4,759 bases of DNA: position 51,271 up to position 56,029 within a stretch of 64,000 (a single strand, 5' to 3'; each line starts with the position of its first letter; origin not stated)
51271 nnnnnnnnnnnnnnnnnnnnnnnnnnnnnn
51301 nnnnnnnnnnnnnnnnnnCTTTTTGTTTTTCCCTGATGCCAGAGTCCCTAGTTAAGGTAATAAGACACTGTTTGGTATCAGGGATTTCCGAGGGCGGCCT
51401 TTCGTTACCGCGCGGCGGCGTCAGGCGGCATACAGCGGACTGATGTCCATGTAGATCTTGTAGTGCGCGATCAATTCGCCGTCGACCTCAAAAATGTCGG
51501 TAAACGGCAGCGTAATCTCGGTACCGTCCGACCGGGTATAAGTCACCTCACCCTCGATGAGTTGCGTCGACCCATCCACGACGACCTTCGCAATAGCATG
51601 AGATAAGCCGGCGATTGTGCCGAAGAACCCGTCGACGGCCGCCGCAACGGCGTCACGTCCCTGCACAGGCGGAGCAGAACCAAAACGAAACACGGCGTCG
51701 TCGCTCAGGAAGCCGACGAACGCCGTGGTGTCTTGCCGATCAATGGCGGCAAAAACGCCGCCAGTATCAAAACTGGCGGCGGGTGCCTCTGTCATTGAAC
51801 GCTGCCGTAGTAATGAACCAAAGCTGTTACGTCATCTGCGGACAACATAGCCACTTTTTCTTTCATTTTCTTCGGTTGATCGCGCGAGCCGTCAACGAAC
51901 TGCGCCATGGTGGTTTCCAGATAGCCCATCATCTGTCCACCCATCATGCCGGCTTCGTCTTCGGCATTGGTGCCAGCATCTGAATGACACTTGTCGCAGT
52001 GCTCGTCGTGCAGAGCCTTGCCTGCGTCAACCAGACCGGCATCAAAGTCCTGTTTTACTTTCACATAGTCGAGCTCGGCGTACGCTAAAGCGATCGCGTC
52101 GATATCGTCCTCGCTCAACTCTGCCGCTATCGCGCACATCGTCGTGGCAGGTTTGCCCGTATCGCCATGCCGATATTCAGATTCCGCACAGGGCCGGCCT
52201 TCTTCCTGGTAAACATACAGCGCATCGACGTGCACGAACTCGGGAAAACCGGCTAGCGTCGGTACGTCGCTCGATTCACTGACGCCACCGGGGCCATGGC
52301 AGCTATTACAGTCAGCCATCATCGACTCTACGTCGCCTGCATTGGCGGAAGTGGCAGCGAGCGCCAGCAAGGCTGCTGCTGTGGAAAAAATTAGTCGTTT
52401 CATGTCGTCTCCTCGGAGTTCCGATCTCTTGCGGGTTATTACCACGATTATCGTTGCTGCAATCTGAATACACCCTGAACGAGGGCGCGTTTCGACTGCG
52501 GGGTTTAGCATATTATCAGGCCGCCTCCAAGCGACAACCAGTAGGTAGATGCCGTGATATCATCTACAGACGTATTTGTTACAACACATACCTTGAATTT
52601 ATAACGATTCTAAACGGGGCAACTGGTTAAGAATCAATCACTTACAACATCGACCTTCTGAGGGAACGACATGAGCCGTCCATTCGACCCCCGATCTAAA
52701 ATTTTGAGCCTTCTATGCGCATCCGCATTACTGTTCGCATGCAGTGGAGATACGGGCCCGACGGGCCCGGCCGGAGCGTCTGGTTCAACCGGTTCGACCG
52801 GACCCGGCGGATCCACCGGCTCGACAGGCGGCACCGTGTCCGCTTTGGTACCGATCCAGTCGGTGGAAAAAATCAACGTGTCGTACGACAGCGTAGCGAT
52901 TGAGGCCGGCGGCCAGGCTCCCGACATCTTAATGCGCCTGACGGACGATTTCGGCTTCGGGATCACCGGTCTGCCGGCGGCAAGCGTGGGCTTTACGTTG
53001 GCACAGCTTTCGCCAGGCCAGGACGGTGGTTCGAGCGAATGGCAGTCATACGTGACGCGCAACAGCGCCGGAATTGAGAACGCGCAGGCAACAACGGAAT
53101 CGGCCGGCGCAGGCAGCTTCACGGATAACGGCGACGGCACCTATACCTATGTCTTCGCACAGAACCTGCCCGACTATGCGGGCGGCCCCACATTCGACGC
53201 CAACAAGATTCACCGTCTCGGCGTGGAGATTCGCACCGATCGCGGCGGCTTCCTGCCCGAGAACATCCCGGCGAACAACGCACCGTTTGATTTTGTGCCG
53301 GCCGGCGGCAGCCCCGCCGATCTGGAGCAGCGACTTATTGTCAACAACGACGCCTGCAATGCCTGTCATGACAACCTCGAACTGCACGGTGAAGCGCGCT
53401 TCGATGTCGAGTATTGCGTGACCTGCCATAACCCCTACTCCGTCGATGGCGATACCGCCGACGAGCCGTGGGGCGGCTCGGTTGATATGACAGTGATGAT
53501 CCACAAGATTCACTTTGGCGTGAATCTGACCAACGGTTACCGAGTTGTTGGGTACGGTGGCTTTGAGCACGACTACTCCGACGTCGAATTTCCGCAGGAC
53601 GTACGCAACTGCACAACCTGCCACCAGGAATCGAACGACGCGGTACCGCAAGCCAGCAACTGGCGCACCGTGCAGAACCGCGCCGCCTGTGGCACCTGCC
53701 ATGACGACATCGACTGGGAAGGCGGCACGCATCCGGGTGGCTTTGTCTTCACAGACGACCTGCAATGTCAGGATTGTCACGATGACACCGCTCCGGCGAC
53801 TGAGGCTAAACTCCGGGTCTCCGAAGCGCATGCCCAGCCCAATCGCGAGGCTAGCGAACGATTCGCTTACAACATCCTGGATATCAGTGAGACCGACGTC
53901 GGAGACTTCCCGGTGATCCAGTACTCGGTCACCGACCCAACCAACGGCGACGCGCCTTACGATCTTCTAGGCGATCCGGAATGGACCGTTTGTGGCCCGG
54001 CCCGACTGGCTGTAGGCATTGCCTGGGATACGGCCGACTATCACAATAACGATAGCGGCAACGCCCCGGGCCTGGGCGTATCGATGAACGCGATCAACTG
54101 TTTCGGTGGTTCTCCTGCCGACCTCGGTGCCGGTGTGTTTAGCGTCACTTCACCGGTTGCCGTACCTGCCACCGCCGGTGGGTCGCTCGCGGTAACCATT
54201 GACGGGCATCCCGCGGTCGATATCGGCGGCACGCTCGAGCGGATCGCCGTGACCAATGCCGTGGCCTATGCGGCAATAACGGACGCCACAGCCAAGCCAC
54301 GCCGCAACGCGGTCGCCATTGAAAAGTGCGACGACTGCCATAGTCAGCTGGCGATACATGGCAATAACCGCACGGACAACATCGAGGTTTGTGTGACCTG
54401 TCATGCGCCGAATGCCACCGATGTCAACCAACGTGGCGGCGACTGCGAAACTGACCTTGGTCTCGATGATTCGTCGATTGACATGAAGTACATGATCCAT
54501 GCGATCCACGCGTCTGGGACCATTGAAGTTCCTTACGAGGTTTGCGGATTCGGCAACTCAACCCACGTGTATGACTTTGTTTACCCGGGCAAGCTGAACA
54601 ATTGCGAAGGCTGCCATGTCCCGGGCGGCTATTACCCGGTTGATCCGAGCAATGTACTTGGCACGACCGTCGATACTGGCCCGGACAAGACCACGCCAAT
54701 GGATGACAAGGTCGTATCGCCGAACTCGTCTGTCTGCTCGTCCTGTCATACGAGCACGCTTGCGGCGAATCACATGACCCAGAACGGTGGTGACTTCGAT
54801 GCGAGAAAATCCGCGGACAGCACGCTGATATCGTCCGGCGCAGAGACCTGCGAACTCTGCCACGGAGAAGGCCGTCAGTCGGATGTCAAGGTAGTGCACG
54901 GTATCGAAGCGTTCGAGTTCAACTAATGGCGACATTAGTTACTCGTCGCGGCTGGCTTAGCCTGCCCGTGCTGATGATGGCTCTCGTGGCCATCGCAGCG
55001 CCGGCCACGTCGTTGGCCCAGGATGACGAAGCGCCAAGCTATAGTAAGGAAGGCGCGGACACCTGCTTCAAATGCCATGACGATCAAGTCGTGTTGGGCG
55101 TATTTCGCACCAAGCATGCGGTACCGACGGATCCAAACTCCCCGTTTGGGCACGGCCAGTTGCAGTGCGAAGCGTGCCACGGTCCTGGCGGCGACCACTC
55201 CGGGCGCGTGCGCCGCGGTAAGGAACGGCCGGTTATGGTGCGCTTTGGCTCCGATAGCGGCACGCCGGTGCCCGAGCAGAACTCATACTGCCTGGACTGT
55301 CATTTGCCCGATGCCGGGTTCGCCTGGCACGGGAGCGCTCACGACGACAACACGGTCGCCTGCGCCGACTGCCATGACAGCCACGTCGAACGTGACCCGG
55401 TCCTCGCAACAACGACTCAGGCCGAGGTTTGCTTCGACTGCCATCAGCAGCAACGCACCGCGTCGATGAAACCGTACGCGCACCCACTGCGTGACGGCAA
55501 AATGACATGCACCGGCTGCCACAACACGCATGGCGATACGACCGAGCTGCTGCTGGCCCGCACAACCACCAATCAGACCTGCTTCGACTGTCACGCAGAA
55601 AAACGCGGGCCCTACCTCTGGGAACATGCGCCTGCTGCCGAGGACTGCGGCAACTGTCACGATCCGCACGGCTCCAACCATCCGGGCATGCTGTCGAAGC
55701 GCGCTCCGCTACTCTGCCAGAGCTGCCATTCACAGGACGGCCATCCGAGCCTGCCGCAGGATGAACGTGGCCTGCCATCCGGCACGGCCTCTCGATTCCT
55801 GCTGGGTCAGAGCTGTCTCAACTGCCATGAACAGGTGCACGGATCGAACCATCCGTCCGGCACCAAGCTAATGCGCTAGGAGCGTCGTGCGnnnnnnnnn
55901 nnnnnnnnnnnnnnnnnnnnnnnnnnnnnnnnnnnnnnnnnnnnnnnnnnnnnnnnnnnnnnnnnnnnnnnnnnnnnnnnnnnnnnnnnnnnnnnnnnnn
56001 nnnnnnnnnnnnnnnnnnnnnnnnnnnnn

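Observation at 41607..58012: Composite extracellular-electron-transfer island: Shewanella-type mtrCAB facing an operon of Geobacter-type quinol oxidases fused to a quinol:fumarate reductase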

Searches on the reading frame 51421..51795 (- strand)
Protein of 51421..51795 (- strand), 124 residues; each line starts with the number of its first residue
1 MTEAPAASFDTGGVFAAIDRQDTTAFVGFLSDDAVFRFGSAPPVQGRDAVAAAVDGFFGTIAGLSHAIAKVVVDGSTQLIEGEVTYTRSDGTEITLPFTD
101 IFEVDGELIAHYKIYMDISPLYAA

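Call 4: search_protein_families(library=pfam, proteins=[window:51421-51795:-], max_evalue=0.01)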
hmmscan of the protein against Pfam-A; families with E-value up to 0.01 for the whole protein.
window:51421-51795:- (124 aa): 5 families
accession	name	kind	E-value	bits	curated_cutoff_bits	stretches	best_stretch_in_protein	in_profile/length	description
PF12680.13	SnoaL_2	-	8.4e-18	65.3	27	1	15-111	5-101/102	SnoaL-like domain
PF07366.18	SnoaL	-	6.6e-06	26.4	28.4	1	17-122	10-123/126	SnoaL-like polyketide cyclase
PF13577.12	SnoaL_4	-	5.3e-05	23.6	24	1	15-74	17-77/126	SnoaL-like domain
PF14534.12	DUF4440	-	9.8e-05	23.2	25.2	1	15-103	9-99/107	Domain of unknown function (DUF4440)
PF07858.18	LEH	-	0.0027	18.4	24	1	15-122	11-117/122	Limonene-1,2-epoxide hydrolase catalytic domain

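Call 5: search_protein_families(library=ncbifam, proteins=[window:51421-51795:-], max_evalue=0.01)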
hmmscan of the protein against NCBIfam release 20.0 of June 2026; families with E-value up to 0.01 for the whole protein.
window:51421-51795:- (124 aa): 1 family
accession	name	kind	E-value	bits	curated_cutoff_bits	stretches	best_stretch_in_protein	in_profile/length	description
TIGR02960.1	SigX5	hypoth_equivalog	0.0013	18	264.75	1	16-123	215-318/322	RNA polymerase sigma-70 factor, TIGR02960 family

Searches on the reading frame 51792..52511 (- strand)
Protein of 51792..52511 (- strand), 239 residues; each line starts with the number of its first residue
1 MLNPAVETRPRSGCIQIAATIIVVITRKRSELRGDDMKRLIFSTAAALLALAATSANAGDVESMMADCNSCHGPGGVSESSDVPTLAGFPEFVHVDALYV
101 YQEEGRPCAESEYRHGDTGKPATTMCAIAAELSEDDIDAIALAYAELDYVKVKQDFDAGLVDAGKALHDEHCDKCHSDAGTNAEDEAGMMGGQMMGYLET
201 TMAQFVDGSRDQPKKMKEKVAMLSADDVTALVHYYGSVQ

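Call 4: search_protein_families(library=pfam, proteins=[window:51792-52511:-], max_evalue=0.01)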
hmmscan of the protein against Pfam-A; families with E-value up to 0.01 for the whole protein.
window:51792-52511:- (239 aa): 3 families
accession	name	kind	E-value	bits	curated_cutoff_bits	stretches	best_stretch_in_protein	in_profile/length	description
PF13442.11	Cytochrome_CBB3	-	2.2e-09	37.9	27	2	161-234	3-67/68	Cytochrome C oxidase, cbb3-type, subunit III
PF00034.26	Cytochrom_C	-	2.5e-09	38.8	21.3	2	64-141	8-83/90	Cytochrome c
PF14522.11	Cytochrome_C7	-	0.0045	17.2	24.8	0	168-185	12-30/67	Cytochrome c7 and related cytochrome c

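Call 5: search_protein_families(library=ncbifam, proteins=[window:51792-52511:-], max_evalue=0.01)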
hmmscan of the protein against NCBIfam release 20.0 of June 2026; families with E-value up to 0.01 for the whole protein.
window:51792-52511:- (239 aa): 5 families
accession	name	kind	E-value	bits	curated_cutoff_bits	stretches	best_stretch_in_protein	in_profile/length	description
NF049874.1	PdsA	exception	8.8e-50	169.3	330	1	49-239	9-198/198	periplasmic diheme shuttle PdsA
TIGR00782.1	ccoP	equivalog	1.1e-08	34.7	179.95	1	53-234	104-277/285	cytochrome-c oxidase, cbb3-type subunit III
NF011054.0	PRK14486.1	equivalog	0.00012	21.8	447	1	136-237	189-289/294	putative bifunctional cbb3-type cytochrome c oxidase subunit II/cytochrome c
NF050122.1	bc1_QcrC_actin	exception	0.00058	19.2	200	0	154-191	34-71/253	cytochrome bc1 complex diheme cytochrome c subunit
NF040606.1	CytoC_perox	subfamily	0.0048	16.2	150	0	155-189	292-326/524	di-heme-cytochrome C peroxidase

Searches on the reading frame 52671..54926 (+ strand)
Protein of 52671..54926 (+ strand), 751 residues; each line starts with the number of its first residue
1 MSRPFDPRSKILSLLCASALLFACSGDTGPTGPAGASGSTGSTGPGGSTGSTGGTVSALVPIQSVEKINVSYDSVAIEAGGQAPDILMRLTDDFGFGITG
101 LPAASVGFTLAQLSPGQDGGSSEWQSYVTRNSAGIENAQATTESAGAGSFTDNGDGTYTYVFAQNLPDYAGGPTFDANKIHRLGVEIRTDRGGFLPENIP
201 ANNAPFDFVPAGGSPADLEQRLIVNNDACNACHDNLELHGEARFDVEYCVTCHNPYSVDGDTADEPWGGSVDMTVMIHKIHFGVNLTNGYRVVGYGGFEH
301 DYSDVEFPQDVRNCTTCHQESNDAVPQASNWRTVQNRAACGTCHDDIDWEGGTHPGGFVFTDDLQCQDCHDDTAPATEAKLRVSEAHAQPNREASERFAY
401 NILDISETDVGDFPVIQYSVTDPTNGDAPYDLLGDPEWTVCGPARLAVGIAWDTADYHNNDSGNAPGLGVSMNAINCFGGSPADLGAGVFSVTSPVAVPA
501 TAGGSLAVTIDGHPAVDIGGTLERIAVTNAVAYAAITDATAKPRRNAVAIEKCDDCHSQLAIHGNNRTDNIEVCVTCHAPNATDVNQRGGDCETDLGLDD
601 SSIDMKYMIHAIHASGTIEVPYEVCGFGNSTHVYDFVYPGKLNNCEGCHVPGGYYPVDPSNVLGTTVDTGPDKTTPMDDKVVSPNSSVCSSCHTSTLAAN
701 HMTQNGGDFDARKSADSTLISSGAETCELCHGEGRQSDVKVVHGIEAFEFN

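Call 5: search_protein_families(library=ncbifam, proteins=[window:52671-54926:+], max_evalue=0.01)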
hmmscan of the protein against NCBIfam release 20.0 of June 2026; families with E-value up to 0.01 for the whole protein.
window:52671-54926:+ (751 aa): 5 families
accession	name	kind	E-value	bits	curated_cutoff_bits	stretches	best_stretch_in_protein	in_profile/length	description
TIGR03507.1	decahem_SO1788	subfamily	1.5e-143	479.7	209.3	1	87-743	11-672/672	OmcA/MtrC family decaheme c-type cytochrome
TIGR03508.1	decahem_SO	subfamily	7e-09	35.5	192.2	1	313-385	96-165/258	DmsE family decaheme c-type cytochrome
NF047727.1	4hemeCytCCctA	equivalog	4.1e-05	23.7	180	1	224-271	35-81/109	tetraheme c-type cytochrome CctA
TIGR04257.1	nanowire_3heme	domain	0.0059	16.7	40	1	311-346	23-60/75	c(7)-type cytochrome triheme domain-containing protein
TIGR01904.2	GSu_C4xC__C2xCH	domain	0.0098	15.6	27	1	306-345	21-57/73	CxxxxCH/CxxCH domain c-type cytochrome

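Call 44: search_solved_structures(query=window:52671-54926:+, max_evalue=0.001)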
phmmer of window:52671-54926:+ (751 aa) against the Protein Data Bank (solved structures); distinct sequences matched with E-value up to 0.001: 11.
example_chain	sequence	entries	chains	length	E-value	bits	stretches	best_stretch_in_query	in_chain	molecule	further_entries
3pmq_A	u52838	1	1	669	2.4e-49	171.8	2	305-748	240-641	Decaheme cytochrome c MtrF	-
3ucp_A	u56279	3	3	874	2.5e-19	72.5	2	150-371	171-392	UndA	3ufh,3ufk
6r2q_C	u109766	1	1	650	4.3e-16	61.8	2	41-256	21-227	Decaheme c-type cytochrome, OmcA/MtrC family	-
6qyc_A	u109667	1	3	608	1.5e-14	56.7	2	65-256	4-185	Decaheme c-type cytochrome, OmcA/MtrC family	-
7o7g_A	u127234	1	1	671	5.6e-13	51.5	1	36-373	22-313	Extracellular iron oxide respiratory system surface decaheme cytochrome c component MtrC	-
7qth_A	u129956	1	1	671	6e-13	51.4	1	36-373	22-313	Extracellular iron oxide respiratory system surface decaheme cytochrome c component MtrC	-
4lm8_A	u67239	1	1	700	6.3e-13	51.3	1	31-373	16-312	Extracellular iron oxide respiratory system surface decaheme cytochrome c component MtrC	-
8qbz_A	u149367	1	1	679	2.2e-12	49.5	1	34-373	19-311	Extracellular iron oxide respiratory system surface decaheme cytochrome c component MtrC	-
9eov_A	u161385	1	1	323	2.8e-12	49.2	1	34-373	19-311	Extracellular iron oxide respiratory system surface decaheme cytochrome c component MtrC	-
8qbq_A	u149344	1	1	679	3e-12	49.1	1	34-373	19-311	Extracellular iron oxide respiratory system surface decaheme cytochrome c component MtrC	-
8qc9_A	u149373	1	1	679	4.6e-12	48.5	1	34-373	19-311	Extracellular iron oxide respiratory system surface decaheme cytochrome c component MtrC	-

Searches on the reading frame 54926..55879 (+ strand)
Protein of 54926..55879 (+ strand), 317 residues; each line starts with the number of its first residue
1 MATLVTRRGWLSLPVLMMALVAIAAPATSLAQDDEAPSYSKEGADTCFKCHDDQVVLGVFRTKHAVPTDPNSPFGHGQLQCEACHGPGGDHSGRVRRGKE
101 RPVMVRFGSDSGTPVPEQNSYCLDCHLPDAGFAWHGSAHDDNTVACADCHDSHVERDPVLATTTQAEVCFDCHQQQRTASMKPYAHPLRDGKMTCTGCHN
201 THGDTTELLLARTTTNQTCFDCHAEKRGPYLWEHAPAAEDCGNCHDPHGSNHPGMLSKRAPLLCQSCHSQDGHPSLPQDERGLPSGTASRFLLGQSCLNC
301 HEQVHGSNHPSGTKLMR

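Call 5: search_protein_families(library=ncbifam, proteins=[window:54926-55879:+], max_evalue=0.01)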
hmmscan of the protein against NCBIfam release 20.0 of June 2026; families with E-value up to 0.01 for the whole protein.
window:54926-55879:+ (317 aa): 8 families
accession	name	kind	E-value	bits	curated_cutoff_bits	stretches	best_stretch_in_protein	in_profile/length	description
TIGR03508.1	decahem_SO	subfamily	3.3e-84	282.4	192.2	1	43-311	1-258/258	DmsE family decaheme c-type cytochrome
NF041028.1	decahem_GSU2203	exception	1.6e-61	208.3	325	1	37-313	29-307/317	GSU2203 family decaheme c-type cytochrome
NF008659.0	PRK11659.1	equivalog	2.5e-25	89.3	184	3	15-180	16-174/188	cytochrome c nitrite reductase pentaheme subunit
TIGR01905.1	paired_CXXCH_1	subfamily_domain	1.8e-23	82.1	25.2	3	234-271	1-39/41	doubled CXXCH domain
TIGR03146.1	cyt_nit_nrfB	equivalog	1.7e-17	64.1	166.6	2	42-177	9-145/145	cytochrome c nitrite reductase pentaheme subunit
NF049875.1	NetB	exception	1.9e-15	57.3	380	1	46-180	74-202/211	Nrf-like electron transfer protein NetB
TIGR03153.1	cytochr_NrfH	equivalog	1e-06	28.8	134.2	0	117-151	26-60/138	cytochrome c nitrite reductase small subunit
NF041198.1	UshA_like_PCGU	equivalog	0.0047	15.6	275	1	46-128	444-510/519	UshA-like (seleno)protein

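Call 25: find_encoding_contigs(protein=window:54926-55879:+, flank=10000, max_places=6)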
Protein window:54926-55879:+ (317 aa): 5 contigs read that carry it; 5 places shown.
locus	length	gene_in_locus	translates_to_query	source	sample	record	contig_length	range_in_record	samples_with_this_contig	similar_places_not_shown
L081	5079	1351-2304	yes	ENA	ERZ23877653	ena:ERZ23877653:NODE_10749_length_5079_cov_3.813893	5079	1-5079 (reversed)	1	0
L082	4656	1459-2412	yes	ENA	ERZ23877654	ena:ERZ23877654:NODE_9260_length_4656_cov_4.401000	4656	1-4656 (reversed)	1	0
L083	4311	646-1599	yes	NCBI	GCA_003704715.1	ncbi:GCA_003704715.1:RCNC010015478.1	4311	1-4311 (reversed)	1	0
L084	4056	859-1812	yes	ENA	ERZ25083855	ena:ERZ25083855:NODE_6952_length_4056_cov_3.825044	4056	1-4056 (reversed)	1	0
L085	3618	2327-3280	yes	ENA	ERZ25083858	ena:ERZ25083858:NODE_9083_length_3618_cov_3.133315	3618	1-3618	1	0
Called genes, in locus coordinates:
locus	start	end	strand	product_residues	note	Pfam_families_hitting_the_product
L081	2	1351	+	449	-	?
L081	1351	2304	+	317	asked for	PF22113:Mtrc-MtrF_II-IV_dom (faint), PF14522:Cytochrome_C7 (faint), PF22678:Cytochrom_c_NrfB-like, PF09699:Paired_CXXCH_1 (weak), PF14537:Cytochrom_c3_2 (weak), PF22678:Cytochrom_c_NrfB-like (weak), PF09699:Paired_CXXCH_1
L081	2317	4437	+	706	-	PF11854:MtrB_PioB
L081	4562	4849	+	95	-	PF22277:EncFtn-like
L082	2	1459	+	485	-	?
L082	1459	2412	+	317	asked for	PF22113:Mtrc-MtrF_II-IV_dom (faint), PF14522:Cytochrome_C7 (faint), PF22678:Cytochrom_c_NrfB-like, PF09699:Paired_CXXCH_1 (weak), PF14537:Cytochrom_c3_2 (weak), PF22678:Cytochrom_c_NrfB-like (weak), PF09699:Paired_CXXCH_1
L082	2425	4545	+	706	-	PF11854:MtrB_PioB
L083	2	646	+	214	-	?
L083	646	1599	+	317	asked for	PF22113:Mtrc-MtrF_II-IV_dom (faint), PF14522:Cytochrome_C7 (faint), PF22678:Cytochrom_c_NrfB-like, PF09699:Paired_CXXCH_1 (weak), PF14537:Cytochrom_c3_2 (weak), PF22678:Cytochrom_c_NrfB-like (weak), PF09699:Paired_CXXCH_1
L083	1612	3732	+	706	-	PF11854:MtrB_PioB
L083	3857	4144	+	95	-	PF22277:EncFtn-like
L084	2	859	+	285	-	?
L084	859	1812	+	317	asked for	PF22113:Mtrc-MtrF_II-IV_dom (faint), PF14522:Cytochrome_C7 (faint), PF22678:Cytochrom_c_NrfB-like, PF09699:Paired_CXXCH_1 (weak), PF14537:Cytochrom_c3_2 (weak), PF22678:Cytochrom_c_NrfB-like (weak), PF09699:Paired_CXXCH_1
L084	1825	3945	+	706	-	PF11854:MtrB_PioB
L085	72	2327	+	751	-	PF22112:OmcA-like_N (weak), PF14522:Cytochrome_C7 (faint), PF09699:Paired_CXXCH_1 (faint), PF14537:Cytochrom_c3_2 (faint), PF22113:Mtrc-MtrF_II-IV_dom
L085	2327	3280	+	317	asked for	PF22113:Mtrc-MtrF_II-IV_dom (faint), PF14522:Cytochrome_C7 (faint), PF22678:Cytochrom_c_NrfB-like, PF09699:Paired_CXXCH_1 (weak), PF14537:Cytochrom_c3_2 (weak), PF22678:Cytochrom_c_NrfB-like (weak), PF09699:Paired_CXXCH_1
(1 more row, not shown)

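Call 45: search_solved_structures(query=window:54926-55879:+, max_evalue=0.001)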
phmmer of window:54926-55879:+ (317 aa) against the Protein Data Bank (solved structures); distinct sequences matched with E-value up to 0.001: 2.
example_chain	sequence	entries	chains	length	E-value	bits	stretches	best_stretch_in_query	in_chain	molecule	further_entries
6r2q_A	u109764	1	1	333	5.2e-82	279.1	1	37-316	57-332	Cystathionine beta-synthase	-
2ozy_A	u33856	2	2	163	2.1e-13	53.6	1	26-188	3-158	Cytochrome c-type protein nrfB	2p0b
